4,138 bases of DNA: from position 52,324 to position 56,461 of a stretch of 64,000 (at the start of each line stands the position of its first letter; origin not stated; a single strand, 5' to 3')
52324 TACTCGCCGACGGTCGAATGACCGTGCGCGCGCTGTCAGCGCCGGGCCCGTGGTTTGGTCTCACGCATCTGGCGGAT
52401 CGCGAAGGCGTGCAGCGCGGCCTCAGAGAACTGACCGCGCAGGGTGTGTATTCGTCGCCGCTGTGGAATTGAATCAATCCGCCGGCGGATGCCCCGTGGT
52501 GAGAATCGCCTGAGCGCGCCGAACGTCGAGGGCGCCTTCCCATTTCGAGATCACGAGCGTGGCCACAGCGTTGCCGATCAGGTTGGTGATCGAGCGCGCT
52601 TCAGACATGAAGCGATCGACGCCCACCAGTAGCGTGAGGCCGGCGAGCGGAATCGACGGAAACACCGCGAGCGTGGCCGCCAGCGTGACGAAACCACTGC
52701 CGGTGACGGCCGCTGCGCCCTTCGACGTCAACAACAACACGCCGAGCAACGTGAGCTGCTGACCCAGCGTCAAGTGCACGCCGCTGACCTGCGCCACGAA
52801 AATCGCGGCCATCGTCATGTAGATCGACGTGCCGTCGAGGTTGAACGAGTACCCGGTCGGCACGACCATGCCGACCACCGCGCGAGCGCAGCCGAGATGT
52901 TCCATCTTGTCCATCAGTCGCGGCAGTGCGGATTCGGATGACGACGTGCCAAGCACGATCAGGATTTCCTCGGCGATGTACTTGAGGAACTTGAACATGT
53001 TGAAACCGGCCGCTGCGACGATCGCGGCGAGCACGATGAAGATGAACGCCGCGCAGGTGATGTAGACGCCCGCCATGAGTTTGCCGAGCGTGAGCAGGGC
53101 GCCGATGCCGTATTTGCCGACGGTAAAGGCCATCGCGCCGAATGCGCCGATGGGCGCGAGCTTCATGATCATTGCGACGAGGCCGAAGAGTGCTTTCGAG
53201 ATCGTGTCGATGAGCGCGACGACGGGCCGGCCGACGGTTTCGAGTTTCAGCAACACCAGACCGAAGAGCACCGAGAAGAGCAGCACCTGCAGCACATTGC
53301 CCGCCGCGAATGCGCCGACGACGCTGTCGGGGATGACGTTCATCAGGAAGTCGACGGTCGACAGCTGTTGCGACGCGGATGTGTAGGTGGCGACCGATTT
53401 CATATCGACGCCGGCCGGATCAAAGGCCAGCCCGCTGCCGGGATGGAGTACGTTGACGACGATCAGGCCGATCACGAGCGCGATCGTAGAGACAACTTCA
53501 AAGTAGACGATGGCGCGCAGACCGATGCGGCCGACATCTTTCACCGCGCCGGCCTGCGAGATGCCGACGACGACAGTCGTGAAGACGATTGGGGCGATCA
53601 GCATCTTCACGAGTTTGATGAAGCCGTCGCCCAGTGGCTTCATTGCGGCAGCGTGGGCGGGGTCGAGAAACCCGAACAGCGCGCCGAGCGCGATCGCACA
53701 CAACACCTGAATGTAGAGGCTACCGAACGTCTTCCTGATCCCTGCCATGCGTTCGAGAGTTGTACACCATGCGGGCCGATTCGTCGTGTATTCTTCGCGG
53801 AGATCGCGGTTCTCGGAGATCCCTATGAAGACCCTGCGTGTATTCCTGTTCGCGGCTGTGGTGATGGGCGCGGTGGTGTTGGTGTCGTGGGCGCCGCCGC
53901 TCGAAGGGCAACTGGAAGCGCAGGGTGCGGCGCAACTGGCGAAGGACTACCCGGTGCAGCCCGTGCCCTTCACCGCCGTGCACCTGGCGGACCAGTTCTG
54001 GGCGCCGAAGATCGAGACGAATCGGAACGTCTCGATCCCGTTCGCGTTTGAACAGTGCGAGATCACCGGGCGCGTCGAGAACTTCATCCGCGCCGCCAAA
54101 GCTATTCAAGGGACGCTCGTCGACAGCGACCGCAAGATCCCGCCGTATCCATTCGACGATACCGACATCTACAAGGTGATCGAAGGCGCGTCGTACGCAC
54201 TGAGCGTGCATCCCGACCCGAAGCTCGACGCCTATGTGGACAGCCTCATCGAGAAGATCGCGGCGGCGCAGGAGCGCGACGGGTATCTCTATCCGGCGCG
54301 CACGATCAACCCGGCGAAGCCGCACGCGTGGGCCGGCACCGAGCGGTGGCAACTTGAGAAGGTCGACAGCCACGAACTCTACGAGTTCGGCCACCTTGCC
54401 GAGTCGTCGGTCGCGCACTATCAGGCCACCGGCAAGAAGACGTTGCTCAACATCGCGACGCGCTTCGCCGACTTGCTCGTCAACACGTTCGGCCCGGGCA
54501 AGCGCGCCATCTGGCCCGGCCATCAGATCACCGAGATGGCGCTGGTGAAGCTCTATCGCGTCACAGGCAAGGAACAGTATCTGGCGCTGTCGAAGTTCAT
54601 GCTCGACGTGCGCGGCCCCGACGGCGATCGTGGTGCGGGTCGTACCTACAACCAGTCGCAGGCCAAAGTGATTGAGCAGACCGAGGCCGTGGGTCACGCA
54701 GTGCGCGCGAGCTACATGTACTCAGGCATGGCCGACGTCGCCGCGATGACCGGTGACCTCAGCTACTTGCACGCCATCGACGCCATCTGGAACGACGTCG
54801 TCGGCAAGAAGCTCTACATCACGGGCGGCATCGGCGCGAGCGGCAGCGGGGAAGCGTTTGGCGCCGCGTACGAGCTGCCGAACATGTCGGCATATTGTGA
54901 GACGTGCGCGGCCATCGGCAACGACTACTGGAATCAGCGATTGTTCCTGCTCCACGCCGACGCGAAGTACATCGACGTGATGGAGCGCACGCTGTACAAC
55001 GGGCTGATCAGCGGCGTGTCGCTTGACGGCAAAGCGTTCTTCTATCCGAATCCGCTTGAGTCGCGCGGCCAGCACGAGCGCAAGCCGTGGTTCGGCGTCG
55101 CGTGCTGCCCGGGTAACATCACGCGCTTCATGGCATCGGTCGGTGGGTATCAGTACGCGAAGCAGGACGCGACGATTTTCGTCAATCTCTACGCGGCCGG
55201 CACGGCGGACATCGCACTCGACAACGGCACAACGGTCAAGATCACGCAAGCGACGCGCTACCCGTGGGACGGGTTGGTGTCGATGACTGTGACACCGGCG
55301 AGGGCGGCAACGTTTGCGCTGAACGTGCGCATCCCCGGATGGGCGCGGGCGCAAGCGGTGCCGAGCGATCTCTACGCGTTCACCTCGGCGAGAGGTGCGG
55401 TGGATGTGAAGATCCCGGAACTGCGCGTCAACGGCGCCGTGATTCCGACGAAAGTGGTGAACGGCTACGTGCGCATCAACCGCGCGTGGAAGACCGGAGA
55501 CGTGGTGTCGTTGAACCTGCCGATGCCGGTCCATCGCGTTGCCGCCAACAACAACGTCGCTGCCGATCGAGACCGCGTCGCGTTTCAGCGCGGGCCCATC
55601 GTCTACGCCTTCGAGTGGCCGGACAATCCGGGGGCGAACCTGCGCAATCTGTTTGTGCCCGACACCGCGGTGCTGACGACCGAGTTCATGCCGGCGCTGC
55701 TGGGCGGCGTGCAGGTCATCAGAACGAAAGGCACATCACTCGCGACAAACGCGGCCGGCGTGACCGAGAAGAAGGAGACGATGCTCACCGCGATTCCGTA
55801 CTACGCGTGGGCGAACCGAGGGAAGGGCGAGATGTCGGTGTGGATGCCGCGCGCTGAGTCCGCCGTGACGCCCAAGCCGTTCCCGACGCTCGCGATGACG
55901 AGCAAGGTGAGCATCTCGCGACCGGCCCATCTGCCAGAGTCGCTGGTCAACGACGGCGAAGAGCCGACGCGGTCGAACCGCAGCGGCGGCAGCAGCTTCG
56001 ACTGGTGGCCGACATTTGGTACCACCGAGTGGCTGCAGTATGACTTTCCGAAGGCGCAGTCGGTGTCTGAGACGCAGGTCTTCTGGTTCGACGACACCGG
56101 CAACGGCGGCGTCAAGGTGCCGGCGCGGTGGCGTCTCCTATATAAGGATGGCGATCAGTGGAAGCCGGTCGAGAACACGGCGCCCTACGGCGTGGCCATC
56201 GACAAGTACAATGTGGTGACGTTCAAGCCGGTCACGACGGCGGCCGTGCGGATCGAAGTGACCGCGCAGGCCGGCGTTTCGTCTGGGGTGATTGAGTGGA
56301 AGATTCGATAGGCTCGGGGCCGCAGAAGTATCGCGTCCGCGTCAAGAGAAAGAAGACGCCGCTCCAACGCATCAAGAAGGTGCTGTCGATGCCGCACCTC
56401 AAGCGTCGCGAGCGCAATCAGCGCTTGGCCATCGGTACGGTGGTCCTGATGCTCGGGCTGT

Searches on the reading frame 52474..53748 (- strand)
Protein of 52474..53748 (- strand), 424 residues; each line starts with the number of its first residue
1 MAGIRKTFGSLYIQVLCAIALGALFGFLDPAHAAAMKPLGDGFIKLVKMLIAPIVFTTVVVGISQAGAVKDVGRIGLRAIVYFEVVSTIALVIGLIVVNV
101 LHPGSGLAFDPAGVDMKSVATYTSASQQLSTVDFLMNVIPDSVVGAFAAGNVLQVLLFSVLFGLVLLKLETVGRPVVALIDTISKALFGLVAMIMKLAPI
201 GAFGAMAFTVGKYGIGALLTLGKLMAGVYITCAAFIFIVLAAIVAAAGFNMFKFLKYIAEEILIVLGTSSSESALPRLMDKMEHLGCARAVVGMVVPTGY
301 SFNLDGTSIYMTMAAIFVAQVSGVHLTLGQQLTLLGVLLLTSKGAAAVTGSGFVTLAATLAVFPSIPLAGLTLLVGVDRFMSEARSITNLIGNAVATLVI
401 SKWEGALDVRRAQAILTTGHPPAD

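Call 56: search_protein_families(library=pfam, proteins=[window:52474-53748:-], max_evalue=0.00001)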
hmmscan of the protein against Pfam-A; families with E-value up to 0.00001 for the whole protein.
window:52474-53748:- (424 aa): 1 family
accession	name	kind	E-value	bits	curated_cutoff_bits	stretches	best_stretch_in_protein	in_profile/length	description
PF00375.23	SDF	-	1.9e-107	360.1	27.9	1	11-403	1-387/387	Sodium:dicarboxylate symporter family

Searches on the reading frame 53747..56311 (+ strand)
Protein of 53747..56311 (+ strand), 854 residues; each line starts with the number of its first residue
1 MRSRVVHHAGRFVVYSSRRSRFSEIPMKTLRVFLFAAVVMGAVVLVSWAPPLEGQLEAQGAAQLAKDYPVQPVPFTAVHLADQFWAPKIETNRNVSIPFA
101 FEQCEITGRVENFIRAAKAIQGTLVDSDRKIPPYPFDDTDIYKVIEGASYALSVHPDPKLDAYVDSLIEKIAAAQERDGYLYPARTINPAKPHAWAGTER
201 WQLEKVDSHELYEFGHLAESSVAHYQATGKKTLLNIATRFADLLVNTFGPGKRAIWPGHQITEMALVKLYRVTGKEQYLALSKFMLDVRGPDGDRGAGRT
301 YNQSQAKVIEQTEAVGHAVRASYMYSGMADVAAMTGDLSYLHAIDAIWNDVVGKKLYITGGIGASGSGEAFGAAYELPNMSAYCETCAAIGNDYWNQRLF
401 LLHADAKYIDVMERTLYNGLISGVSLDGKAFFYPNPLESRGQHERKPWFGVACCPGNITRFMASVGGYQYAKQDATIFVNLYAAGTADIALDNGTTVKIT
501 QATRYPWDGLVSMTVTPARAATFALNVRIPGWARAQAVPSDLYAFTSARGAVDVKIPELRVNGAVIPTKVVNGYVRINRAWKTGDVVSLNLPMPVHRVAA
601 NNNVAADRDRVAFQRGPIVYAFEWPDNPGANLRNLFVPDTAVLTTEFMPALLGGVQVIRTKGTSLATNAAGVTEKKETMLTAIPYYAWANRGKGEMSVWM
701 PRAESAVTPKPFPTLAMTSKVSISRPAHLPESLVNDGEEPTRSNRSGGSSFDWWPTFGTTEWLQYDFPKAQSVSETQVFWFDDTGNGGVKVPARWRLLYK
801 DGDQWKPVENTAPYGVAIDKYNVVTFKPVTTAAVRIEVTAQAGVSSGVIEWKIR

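Call 56: search_protein_families(library=pfam, proteins=[window:53747-56311:+], max_evalue=0.00001)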
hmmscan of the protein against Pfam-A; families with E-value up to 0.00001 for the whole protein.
window:53747-56311:+ (854 aa): 4 families
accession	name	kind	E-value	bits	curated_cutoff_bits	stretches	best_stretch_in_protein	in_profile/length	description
PF07944.18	Beta-AFase-like_GH127_cat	-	6.8e-110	368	24.9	1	77-466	1-375/376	Beta-L-arabinofuranosidase, GH127 catalytic domain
PF20737.2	Glyco_hydro127C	-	1.5e-24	85.9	23.7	1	595-701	1-71/71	Glycoside hydrolase family 127 C-terminal domain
PF20736.2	Glyco_hydro127M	-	3.3e-23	82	24.2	1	476-593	1-95/95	Beta-L-arabinofuranosidase, GH127 middle domain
PF00754.31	F5_F8_type_C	-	5.1e-06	27.1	28.2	0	735-843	18-117/127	F5/8 type C domain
